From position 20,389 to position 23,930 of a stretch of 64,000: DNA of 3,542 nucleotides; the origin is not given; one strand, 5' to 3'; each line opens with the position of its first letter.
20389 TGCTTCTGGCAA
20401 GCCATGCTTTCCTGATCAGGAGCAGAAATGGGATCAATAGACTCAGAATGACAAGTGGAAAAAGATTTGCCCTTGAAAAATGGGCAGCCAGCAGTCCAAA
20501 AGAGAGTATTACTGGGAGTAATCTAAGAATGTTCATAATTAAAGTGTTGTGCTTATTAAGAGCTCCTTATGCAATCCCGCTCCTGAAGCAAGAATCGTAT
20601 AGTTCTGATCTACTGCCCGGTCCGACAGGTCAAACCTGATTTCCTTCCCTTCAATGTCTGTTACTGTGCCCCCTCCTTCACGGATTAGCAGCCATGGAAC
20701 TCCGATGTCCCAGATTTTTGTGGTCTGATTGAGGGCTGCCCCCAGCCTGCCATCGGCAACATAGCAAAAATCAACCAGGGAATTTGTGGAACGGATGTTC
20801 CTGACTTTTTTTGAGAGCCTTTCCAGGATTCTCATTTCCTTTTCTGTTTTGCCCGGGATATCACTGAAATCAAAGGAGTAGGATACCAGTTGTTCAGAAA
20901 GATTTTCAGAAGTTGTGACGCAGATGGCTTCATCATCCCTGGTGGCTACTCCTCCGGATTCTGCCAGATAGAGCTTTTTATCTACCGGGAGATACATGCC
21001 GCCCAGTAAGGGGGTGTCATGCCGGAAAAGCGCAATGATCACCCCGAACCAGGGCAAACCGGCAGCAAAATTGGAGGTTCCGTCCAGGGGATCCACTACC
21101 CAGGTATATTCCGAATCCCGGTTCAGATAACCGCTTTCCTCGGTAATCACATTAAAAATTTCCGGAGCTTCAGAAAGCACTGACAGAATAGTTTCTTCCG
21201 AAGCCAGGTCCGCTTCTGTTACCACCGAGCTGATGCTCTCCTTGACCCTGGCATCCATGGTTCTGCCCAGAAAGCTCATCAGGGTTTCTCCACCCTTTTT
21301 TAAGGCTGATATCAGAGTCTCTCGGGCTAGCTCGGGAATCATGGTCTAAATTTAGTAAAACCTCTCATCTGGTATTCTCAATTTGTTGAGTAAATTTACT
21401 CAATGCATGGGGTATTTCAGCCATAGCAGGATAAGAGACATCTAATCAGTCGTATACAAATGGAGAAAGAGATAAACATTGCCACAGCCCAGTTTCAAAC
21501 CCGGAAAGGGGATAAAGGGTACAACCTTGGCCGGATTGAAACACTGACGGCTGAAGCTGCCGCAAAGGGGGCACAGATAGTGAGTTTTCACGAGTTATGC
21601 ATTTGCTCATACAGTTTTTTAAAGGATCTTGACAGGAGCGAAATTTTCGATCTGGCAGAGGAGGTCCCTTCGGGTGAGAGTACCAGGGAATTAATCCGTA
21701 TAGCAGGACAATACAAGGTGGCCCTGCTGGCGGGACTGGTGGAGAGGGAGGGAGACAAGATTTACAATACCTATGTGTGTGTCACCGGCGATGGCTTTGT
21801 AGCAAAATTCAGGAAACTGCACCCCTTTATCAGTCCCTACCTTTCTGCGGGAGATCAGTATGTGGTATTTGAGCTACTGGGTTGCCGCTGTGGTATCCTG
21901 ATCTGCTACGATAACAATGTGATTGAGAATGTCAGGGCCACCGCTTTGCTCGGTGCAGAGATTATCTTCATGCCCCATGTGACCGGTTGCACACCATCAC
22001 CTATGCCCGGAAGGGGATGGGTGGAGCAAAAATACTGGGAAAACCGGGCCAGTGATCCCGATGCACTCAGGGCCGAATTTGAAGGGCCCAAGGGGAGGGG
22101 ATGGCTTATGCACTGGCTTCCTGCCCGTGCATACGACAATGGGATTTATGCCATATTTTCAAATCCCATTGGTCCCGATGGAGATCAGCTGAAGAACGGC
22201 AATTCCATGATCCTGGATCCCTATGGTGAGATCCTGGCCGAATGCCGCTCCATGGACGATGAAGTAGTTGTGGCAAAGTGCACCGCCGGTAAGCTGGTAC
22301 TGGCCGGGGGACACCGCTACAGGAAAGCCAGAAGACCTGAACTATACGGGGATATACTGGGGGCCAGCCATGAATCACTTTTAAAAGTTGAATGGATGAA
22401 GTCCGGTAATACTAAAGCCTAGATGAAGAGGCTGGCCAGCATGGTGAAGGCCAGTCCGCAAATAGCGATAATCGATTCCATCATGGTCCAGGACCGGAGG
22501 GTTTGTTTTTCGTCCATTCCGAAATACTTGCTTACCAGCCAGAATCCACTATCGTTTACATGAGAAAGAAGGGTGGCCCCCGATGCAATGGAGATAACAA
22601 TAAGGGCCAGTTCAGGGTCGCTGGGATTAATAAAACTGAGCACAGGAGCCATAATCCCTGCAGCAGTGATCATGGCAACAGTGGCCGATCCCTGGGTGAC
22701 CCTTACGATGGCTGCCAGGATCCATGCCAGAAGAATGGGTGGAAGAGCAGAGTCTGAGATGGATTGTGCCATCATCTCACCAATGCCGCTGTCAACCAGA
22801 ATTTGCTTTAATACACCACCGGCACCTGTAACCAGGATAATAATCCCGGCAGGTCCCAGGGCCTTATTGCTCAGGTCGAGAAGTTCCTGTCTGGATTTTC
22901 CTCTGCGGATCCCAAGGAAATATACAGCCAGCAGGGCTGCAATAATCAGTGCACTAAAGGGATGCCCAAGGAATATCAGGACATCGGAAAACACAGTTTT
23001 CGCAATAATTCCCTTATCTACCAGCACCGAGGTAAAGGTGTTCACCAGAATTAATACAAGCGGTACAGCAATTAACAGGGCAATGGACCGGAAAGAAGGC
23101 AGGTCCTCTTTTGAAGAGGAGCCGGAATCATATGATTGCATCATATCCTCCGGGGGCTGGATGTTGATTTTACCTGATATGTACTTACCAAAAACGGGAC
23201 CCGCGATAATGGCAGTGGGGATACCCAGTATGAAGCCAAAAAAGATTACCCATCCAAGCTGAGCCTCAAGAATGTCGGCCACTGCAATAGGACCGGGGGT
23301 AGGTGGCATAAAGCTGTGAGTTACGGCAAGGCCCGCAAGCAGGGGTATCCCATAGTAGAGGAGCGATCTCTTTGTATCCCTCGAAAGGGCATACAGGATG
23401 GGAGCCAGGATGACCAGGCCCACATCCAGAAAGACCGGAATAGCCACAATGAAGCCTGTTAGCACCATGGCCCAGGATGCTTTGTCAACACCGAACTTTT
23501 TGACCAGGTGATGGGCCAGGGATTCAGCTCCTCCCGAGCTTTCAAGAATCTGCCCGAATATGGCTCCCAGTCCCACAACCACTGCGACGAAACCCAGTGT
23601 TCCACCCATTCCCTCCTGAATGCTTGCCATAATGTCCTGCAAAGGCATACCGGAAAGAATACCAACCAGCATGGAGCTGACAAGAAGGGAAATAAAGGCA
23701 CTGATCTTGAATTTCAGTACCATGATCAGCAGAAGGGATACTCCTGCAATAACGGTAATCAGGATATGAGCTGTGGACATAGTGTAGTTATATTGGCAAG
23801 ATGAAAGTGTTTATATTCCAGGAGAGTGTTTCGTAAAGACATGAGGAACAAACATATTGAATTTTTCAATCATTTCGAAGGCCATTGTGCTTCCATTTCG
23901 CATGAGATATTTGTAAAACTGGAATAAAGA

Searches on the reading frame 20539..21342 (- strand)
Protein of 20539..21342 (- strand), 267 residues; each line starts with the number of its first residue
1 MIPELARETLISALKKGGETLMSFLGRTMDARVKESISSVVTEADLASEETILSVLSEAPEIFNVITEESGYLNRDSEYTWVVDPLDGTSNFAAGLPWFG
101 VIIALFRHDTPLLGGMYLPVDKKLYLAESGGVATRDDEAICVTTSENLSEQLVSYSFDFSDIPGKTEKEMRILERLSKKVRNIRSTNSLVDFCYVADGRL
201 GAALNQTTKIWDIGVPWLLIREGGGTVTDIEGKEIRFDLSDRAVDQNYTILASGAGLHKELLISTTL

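Call 56: search_protein_families(library=pfam, proteins=[window:20539-21342:-], max_evalue=0.00001)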
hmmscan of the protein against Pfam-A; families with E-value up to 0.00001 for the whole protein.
window:20539-21342:- (267 aa): 1 family
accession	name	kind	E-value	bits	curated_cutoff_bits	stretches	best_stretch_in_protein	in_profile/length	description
PF00459.30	Inositol_P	-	5.8e-45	154.3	27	1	8-263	7-263/271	Inositol monophosphatase family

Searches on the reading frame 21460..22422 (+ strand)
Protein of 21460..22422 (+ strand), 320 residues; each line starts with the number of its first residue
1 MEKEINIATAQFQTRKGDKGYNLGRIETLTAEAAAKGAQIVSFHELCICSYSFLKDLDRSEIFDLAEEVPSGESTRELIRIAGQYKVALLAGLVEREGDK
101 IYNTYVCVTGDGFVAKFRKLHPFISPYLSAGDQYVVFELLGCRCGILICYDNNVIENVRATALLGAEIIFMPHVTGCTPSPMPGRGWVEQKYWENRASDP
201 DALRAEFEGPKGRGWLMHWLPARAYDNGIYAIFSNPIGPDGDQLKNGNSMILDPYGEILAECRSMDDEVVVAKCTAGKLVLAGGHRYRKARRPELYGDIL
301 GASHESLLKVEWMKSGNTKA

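Call 56: search_protein_families(library=pfam, proteins=[window:21460-22422:+], max_evalue=0.00001)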
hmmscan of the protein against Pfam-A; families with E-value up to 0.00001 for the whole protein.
window:21460-22422:+ (320 aa): 1 family
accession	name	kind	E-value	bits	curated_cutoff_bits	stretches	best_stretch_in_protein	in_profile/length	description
PF00795.27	CN_hydrolase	-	1.9e-43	149.1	23.2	1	7-276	2-248/256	Carbon-nitrogen hydrolase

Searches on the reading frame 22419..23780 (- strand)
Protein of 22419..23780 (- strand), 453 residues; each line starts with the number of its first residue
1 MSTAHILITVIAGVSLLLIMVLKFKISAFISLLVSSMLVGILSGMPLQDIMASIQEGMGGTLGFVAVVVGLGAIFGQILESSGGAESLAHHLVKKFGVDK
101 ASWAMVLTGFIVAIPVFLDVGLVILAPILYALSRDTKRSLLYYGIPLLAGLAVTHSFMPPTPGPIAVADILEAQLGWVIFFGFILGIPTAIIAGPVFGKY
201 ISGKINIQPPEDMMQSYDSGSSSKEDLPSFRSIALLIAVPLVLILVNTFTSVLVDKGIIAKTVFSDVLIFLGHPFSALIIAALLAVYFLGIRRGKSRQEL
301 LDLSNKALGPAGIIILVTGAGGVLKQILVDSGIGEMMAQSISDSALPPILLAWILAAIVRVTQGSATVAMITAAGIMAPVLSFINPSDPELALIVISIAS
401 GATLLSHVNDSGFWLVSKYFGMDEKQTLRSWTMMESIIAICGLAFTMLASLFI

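Call 56: search_protein_families(library=pfam, proteins=[window:22419-23780:-], max_evalue=0.00001)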
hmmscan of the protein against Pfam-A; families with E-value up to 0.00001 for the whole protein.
window:22419-23780:- (453 aa): 2 families
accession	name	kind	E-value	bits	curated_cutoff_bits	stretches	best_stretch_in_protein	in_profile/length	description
PF02447.22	GntP_permease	-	1.5e-154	515.4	22.5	1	7-451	3-439/440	GntP family permease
PF03600.22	CitMHS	-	1.2e-15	57.9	31.9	1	23-395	8-332/336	Citrate transporter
